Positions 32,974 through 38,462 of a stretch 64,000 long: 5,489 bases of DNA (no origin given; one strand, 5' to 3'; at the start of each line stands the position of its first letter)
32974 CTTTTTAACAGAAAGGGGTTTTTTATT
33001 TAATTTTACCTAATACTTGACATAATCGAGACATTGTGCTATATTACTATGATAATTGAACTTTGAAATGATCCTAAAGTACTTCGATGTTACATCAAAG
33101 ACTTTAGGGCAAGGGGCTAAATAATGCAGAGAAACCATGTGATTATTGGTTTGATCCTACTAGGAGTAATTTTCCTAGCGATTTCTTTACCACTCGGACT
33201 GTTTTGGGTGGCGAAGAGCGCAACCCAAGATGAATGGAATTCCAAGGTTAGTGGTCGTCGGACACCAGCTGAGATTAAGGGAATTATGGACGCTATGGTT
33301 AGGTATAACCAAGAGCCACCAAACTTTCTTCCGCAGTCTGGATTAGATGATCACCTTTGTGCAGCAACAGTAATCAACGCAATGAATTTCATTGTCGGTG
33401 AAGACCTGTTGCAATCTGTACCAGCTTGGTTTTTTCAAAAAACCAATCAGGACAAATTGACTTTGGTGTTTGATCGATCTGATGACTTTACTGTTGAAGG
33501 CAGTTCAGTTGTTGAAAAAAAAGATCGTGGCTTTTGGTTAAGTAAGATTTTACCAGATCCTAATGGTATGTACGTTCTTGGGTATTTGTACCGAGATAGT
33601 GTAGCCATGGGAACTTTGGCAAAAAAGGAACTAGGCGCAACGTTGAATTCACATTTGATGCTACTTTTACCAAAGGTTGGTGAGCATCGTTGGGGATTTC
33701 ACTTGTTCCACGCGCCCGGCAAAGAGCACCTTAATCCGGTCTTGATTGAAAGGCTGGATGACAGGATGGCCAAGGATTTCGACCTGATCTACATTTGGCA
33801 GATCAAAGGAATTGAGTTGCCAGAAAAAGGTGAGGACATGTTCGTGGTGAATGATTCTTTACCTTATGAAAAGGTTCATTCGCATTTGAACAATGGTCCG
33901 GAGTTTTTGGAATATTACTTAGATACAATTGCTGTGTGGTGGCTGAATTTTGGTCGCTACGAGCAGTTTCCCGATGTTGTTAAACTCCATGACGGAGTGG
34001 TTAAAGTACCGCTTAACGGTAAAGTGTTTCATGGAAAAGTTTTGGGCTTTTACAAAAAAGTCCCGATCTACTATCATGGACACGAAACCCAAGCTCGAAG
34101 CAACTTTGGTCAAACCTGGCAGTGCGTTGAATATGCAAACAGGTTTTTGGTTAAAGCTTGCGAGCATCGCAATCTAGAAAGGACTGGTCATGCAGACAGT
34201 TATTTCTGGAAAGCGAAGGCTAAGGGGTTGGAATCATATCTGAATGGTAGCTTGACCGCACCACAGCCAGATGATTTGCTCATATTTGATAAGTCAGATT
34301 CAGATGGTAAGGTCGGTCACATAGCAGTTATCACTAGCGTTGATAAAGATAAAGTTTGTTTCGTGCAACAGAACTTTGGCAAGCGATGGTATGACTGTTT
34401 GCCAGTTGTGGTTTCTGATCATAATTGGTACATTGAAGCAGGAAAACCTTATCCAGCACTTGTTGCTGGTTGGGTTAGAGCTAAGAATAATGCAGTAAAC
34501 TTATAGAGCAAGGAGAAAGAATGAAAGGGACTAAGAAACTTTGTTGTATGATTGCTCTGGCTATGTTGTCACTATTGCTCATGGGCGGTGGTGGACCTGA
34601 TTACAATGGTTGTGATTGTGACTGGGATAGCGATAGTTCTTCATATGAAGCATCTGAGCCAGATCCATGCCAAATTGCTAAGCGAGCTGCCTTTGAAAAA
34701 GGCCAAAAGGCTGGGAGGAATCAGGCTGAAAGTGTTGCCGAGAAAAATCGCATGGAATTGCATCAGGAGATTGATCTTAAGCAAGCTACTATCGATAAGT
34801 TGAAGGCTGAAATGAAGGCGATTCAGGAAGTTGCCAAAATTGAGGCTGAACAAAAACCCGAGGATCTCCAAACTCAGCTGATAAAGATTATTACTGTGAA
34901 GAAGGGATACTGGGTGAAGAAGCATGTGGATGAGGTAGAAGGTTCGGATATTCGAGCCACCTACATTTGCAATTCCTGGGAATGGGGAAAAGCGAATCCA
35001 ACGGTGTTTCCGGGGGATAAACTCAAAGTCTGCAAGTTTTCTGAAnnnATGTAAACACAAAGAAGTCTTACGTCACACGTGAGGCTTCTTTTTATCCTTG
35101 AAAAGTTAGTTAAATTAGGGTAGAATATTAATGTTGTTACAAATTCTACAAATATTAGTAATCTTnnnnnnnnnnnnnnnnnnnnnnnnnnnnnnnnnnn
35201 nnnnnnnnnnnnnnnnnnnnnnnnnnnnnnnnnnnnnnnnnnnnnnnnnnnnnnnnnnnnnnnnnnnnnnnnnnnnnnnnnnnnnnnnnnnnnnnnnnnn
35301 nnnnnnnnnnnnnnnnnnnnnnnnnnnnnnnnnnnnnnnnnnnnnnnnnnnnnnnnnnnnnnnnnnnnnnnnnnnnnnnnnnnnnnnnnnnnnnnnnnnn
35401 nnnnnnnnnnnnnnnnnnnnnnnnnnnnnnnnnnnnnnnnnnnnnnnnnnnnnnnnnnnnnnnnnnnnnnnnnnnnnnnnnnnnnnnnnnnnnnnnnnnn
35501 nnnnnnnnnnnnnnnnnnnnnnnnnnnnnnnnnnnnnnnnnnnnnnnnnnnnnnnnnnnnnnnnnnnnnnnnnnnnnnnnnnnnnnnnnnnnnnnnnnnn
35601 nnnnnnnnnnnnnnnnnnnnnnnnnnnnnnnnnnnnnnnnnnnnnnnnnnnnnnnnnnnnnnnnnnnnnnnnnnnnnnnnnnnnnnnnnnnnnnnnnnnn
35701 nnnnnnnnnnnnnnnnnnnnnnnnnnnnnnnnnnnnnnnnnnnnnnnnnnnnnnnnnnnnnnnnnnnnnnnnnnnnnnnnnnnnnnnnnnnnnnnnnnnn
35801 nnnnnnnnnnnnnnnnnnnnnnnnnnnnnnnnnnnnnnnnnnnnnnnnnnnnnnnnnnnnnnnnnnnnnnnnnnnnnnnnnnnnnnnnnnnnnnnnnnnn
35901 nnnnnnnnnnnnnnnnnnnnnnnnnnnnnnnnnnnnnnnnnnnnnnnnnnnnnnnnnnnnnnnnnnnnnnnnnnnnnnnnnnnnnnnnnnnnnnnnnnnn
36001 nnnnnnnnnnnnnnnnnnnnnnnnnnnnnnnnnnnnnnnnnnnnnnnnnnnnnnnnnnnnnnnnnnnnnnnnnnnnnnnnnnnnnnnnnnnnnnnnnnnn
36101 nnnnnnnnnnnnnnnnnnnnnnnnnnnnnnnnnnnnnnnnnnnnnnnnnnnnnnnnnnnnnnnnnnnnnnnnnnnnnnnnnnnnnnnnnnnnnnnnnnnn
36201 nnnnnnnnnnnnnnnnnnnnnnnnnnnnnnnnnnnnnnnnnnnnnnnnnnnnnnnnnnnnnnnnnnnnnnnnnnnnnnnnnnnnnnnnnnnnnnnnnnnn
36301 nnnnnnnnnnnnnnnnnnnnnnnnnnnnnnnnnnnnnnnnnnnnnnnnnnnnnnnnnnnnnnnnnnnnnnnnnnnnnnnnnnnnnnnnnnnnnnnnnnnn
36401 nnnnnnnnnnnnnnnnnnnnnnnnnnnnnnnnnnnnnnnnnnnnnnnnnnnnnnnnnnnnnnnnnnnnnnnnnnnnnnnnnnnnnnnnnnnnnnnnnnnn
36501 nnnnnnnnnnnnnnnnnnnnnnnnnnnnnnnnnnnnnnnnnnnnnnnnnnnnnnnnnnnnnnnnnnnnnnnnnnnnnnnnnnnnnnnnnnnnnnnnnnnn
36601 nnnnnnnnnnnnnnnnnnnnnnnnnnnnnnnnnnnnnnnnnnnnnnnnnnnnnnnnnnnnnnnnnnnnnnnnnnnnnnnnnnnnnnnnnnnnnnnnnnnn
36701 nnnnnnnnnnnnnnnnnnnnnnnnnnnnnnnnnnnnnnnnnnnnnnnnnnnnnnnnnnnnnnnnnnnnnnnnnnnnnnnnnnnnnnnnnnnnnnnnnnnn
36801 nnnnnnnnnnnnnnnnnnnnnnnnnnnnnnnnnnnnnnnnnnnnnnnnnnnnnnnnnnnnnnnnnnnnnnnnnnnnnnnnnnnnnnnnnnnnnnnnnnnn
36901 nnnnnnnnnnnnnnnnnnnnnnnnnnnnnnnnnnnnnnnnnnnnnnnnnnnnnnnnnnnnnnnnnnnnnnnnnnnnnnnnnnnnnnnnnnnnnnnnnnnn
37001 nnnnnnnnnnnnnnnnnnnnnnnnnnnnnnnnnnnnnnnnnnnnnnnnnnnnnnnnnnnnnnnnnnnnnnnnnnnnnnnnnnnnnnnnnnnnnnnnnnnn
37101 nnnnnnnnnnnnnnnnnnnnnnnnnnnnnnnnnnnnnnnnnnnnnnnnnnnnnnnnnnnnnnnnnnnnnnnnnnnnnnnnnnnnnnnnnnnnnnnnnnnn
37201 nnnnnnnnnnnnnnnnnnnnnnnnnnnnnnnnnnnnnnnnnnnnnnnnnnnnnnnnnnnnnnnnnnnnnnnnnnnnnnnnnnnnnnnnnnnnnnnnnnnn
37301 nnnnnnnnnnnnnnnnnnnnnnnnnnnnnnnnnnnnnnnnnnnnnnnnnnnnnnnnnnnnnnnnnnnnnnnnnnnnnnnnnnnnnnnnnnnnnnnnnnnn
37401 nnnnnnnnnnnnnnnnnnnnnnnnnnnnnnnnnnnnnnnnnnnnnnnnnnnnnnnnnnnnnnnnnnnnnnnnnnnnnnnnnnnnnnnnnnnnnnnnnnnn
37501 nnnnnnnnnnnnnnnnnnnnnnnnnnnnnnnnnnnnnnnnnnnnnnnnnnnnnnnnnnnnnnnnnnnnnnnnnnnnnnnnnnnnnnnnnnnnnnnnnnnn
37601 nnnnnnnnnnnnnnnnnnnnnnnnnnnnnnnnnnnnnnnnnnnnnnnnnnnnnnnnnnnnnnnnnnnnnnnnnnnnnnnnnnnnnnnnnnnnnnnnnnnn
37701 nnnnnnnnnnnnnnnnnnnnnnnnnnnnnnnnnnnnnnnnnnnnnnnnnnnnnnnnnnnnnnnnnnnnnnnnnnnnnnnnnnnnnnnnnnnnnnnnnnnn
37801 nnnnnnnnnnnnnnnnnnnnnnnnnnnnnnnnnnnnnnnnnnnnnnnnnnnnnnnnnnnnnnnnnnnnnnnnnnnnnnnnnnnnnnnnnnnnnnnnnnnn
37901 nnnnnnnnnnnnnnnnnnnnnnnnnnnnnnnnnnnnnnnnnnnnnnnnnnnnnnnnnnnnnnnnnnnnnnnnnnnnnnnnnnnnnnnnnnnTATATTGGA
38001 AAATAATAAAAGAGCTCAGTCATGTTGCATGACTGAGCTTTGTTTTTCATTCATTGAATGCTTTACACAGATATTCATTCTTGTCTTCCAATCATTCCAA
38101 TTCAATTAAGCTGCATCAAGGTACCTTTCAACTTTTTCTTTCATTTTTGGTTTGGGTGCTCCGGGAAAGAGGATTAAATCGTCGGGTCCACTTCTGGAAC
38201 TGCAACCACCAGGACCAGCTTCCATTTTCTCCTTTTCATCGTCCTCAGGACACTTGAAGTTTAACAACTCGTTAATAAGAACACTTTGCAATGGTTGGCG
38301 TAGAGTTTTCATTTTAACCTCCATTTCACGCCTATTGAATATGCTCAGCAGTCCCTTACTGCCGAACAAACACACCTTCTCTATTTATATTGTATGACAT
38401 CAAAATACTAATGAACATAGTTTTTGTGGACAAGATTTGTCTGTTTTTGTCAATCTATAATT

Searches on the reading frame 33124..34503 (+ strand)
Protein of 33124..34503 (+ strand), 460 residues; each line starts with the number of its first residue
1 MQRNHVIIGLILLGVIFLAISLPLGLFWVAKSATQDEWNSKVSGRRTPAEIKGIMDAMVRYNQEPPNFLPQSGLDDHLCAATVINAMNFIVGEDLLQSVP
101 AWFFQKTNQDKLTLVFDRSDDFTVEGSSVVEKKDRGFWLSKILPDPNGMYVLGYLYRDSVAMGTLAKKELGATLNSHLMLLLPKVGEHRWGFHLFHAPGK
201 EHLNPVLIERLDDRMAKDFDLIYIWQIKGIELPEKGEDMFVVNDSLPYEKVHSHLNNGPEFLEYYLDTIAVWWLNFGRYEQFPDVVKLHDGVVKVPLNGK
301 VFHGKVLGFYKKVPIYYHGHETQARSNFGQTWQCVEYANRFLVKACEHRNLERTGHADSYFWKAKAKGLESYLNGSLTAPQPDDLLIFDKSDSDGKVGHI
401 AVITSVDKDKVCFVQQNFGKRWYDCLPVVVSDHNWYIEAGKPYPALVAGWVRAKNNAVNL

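Call 66: search_protein_families(library=pfam, proteins=[window:33124-34503:+], max_evalue=0.01)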
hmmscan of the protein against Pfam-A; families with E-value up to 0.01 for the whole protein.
window:33124-34503:+ (460 aa): 1 family
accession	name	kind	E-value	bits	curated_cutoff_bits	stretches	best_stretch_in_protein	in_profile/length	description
PF05257.22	CHAP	-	2.7e-11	44.2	26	1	327-417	3-81/81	CHAP domain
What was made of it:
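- The genome also encodes a GC-elevated CHAP peptidoglycan hydrolase at 33124-34506, so extracellular attack functions are plausible here (call 66).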

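Call 70: search_protein_families(library=ncbifam, proteins=[window:33124-34503:+], max_evalue=0.05)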
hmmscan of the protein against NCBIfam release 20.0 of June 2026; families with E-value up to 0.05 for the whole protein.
window:33124-34503:+ (460 aa): 1 family
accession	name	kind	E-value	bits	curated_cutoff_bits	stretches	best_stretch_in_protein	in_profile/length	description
NF007801.0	PRK10507.1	equivalog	8.4e-11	40.8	882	1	328-438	53-177/619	bifunctional glutathionylspermidine amidase/synthase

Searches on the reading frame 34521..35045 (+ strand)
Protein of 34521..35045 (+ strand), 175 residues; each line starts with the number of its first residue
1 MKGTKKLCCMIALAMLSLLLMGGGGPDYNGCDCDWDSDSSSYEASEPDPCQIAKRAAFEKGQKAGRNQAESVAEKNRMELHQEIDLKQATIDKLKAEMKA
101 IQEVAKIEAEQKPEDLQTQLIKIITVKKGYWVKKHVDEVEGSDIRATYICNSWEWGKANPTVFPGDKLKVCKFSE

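Call 66: search_protein_families(library=pfam, proteins=[window:34521-35045:+], max_evalue=0.01)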
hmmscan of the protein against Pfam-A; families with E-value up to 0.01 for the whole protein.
window:34521-35045:+ (175 aa): 0 families

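Call 70: search_protein_families(library=ncbifam, proteins=[window:34521-35045:+], max_evalue=0.05)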
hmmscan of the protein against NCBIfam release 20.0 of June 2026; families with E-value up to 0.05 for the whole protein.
window:34521-35045:+ (175 aa): 1 family
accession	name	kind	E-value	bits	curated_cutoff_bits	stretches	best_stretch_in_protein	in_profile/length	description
NF052504.1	sll1863_fam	domain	0.022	15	35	1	78-119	7-48/93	sll1863 family stress response protein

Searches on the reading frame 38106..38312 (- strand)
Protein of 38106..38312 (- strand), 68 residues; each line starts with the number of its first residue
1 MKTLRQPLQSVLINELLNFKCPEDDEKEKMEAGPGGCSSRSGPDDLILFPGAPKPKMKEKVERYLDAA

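Call 70: search_protein_families(library=ncbifam, proteins=[window:38106-38312:-], max_evalue=0.05)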
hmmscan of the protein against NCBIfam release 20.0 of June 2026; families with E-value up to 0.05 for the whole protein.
window:38106-38312:- (68 aa): 0 families

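Call 72: list_cluster_members(proteins=[window:38106-38309:-, window:40266-40481:-, window:51531-51728:-, window:51947-52129:-, window:33124-34503:+, window:34521-35045:+, window:52272-52640:-, window:40924-41289:-])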
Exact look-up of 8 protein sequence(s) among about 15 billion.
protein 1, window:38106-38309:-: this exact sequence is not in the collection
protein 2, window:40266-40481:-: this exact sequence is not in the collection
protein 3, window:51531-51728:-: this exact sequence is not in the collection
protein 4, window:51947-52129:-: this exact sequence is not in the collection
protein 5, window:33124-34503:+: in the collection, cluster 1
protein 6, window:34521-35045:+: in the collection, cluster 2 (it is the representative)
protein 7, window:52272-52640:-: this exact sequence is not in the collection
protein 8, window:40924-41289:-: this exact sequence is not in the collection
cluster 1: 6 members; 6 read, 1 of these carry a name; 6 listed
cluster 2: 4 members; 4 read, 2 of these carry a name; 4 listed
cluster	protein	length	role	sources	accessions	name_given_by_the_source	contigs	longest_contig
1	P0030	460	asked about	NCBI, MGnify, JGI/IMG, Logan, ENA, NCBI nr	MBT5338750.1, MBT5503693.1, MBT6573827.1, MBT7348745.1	CHAP domain-containing protein [Candidatus Falkowbacteria bacterium] | CR=1 FL=1 | hypothetical protein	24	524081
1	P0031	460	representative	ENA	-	-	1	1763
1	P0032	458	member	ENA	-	-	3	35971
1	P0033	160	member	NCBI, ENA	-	-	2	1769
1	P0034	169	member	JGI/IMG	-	-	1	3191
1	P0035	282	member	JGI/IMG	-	-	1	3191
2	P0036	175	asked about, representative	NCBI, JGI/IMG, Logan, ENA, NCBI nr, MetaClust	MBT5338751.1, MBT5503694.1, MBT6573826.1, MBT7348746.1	hypothetical protein HN858_03655 [Candidatus Falkowbacteria bacterium] | hypothetical protein [Candidatus Falkowbacteria bacterium] | \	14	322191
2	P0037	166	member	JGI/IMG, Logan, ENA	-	hypothetical protein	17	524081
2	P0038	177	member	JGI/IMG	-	-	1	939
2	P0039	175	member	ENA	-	-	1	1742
